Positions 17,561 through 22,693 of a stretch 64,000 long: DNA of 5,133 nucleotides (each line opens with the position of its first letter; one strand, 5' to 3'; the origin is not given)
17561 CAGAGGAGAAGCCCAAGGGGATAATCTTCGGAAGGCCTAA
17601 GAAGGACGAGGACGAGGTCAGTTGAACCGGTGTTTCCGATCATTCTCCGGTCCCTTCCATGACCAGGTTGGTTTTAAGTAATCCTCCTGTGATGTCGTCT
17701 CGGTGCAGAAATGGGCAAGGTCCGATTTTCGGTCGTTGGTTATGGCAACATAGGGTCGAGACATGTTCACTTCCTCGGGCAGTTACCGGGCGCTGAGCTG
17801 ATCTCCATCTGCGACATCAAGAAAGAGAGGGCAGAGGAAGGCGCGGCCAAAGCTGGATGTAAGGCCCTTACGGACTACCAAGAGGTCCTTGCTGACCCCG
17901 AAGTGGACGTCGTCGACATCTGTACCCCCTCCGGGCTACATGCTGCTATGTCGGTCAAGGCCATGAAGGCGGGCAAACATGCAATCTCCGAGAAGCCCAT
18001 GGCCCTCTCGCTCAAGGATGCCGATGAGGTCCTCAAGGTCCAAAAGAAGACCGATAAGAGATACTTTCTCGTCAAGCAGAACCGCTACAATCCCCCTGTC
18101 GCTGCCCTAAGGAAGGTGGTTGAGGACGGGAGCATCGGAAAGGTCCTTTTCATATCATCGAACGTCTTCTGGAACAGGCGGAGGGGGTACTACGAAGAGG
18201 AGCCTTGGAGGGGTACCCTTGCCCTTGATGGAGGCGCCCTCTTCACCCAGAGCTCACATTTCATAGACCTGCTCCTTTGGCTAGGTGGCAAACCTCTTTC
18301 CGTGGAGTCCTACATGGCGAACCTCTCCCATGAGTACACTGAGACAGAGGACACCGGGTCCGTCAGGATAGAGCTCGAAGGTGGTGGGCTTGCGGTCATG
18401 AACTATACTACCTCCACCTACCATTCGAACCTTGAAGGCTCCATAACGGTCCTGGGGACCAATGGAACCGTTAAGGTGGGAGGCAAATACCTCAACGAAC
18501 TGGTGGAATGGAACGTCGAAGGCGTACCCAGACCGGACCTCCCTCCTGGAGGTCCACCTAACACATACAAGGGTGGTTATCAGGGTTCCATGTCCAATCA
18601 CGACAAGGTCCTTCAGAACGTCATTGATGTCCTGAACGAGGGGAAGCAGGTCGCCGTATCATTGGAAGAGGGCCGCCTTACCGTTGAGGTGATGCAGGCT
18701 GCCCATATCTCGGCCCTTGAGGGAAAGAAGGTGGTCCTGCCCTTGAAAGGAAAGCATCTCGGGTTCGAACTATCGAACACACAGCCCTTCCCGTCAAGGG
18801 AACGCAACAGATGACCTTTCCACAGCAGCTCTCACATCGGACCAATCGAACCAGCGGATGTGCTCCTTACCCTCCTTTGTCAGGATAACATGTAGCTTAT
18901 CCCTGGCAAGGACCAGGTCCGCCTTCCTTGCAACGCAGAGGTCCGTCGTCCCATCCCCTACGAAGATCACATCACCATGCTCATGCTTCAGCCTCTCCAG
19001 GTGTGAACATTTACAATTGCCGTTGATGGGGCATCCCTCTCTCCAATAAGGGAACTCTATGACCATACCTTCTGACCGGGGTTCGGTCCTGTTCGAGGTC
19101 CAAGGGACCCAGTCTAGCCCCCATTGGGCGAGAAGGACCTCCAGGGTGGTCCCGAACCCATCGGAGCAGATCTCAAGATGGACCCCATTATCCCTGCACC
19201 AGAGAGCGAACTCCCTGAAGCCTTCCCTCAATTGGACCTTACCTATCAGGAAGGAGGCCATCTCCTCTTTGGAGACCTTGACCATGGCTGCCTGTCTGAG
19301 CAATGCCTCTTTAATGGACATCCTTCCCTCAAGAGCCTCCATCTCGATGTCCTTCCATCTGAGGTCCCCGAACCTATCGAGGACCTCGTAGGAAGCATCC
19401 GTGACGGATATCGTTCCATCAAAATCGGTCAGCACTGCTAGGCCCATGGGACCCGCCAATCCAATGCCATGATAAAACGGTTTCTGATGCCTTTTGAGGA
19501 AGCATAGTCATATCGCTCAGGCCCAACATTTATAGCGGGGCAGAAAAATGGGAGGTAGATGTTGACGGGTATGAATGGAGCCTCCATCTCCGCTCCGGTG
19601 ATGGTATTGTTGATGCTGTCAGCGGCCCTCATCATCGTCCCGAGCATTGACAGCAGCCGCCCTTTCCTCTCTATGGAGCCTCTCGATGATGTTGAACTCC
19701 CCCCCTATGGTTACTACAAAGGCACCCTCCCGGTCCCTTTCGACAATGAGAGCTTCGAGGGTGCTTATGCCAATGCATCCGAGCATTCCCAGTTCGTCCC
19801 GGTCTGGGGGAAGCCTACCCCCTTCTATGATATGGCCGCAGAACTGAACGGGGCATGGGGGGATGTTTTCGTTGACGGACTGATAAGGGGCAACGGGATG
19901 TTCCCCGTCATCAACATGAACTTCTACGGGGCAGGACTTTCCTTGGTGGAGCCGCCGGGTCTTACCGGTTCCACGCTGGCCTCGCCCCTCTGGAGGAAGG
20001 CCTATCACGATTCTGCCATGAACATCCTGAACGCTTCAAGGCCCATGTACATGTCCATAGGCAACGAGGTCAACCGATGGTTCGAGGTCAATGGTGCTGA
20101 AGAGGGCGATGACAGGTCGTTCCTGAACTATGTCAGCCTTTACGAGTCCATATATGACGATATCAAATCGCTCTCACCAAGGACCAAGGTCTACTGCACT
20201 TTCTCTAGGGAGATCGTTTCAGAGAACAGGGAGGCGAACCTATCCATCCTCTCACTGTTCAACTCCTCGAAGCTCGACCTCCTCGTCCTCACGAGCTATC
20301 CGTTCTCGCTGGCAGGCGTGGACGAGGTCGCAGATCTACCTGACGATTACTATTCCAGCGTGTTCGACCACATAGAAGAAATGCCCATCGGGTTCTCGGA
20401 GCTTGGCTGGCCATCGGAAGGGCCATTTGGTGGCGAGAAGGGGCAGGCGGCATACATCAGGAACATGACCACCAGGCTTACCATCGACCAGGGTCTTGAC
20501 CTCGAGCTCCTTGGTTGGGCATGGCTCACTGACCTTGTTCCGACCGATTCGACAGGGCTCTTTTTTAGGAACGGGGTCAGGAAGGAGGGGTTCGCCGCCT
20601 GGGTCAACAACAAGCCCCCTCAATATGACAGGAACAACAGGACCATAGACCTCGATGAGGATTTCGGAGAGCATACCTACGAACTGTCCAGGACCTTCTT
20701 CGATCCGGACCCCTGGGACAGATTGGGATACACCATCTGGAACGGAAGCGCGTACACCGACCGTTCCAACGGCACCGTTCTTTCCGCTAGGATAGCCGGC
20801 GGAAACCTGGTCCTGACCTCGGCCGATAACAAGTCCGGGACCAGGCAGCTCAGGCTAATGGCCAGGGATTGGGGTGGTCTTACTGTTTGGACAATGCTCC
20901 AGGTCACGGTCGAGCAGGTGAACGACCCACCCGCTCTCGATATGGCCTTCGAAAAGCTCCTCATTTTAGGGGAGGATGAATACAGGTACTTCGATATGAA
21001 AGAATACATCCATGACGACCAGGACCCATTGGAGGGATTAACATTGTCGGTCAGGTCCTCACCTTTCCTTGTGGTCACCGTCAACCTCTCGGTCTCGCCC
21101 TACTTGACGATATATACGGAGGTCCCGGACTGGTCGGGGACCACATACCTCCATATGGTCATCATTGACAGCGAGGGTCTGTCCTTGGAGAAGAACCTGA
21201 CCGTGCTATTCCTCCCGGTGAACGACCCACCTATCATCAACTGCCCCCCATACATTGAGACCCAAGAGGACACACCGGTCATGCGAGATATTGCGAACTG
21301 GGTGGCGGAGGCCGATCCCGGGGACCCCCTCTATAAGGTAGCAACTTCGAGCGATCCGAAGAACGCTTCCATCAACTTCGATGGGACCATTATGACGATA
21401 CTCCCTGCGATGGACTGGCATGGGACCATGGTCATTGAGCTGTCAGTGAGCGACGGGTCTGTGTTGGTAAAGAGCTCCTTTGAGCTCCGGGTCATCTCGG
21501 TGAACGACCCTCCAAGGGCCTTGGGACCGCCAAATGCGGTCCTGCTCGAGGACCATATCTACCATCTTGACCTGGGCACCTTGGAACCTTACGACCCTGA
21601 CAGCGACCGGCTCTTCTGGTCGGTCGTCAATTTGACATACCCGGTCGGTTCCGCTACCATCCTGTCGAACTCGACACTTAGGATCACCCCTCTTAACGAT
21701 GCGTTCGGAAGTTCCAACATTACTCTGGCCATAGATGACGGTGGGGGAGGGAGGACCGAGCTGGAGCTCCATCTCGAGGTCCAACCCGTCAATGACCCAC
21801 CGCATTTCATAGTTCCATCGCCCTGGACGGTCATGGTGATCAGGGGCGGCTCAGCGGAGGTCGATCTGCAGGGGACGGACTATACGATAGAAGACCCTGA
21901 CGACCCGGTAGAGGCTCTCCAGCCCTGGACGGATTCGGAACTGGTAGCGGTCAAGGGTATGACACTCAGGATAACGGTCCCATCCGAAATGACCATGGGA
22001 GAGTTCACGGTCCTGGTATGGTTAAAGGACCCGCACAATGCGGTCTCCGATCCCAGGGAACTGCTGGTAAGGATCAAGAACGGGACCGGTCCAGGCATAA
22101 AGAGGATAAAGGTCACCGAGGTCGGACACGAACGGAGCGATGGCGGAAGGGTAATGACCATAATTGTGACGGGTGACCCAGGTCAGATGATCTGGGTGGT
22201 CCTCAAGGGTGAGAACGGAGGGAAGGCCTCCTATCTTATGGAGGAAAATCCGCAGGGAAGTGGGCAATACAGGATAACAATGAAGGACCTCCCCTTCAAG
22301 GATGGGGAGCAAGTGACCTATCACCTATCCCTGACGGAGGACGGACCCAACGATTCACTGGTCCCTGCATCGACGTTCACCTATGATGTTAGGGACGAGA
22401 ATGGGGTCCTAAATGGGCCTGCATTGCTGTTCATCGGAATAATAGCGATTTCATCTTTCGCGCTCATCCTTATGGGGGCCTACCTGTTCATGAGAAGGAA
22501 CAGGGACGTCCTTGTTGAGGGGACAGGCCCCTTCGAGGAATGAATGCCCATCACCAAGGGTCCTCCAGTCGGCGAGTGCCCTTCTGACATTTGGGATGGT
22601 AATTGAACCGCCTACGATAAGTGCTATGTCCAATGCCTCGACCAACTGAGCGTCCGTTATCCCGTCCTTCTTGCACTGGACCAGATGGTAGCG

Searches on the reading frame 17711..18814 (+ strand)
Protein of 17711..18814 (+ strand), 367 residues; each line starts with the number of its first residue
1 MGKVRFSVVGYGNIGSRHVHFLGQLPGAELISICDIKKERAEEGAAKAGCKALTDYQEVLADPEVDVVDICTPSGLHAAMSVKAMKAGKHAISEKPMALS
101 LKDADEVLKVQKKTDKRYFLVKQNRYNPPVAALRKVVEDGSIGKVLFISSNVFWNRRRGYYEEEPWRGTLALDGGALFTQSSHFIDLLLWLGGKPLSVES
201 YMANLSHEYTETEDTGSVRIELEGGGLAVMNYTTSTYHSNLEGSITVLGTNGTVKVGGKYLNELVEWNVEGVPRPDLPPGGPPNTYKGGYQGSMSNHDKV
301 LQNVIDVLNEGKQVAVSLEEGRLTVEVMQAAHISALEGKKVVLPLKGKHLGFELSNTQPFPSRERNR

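Call 53: search_protein_families(library=pfam, proteins=[window:17711-18814:+], max_evalue=0.00001)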
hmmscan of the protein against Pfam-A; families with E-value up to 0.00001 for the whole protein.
window:17711-18814:+ (367 aa): 4 families
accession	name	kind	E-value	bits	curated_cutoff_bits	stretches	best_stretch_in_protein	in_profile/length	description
PF01408.29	GFO_IDH_MocA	-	1e-29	104.1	24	1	5-119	2-117/120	Oxidoreductase family, NAD-binding Rossmann fold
PF22725.1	GFO_IDH_MocA_C3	-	6.1e-24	84.8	27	1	131-254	2-123/124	GFO/IDH/MocA C-terminal domain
PF02894.22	GFO_IDH_MocA_C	-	3.8e-23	82.9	22.9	1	134-341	1-216/218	Oxidoreductase family, C-terminal alpha/beta domain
PF03447.22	NAD_binding_3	-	1.1e-07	32.9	24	1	10-119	1-114/116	Homoserine dehydrogenase, NAD binding domain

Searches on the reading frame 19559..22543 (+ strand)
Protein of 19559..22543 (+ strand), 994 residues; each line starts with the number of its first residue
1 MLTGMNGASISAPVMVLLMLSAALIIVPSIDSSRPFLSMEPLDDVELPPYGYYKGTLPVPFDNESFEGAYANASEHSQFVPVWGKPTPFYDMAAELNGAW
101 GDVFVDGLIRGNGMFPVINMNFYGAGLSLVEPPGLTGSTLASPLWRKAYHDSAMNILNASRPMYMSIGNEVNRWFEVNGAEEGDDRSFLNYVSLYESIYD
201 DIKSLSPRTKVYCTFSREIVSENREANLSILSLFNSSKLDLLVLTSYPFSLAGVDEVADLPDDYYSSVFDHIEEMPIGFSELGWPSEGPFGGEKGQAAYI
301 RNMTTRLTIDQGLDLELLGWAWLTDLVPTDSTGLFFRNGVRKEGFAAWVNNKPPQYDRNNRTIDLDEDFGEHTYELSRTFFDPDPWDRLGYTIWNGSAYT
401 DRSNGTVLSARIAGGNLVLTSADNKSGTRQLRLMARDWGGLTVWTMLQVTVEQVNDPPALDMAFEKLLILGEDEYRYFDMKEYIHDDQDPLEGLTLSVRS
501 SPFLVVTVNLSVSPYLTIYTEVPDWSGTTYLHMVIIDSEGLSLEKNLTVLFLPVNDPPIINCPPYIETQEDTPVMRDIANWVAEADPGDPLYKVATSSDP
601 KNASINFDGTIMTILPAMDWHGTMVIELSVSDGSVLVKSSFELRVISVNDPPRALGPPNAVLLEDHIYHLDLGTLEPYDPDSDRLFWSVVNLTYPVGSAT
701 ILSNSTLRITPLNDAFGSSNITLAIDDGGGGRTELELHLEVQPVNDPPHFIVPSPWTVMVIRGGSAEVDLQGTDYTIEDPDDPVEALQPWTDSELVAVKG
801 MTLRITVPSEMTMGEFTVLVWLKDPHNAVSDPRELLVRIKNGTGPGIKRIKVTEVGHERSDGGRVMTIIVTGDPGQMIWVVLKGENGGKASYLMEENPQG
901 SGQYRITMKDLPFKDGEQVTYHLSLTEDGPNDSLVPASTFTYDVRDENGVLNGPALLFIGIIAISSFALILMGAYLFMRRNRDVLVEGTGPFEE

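Call 53: search_protein_families(library=pfam, proteins=[window:19559-22543:+], max_evalue=0.00001)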
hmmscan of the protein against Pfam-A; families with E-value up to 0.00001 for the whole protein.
window:19559-22543:+ (994 aa): 3 families
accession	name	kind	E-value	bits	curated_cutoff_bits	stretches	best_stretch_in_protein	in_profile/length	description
PF17963.7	Big_9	-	6.3e-19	69.1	23.6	1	649-734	1-83/89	Bacterial Ig domain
PF17892.7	Cadherin_5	-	3.4e-14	52.9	26.5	0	554-641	1-93/98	Cadherin-like domain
PF17803.7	Cadherin_4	-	4.1e-09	37.3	25.1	0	547-609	3-65/71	Bacterial cadherin-like domain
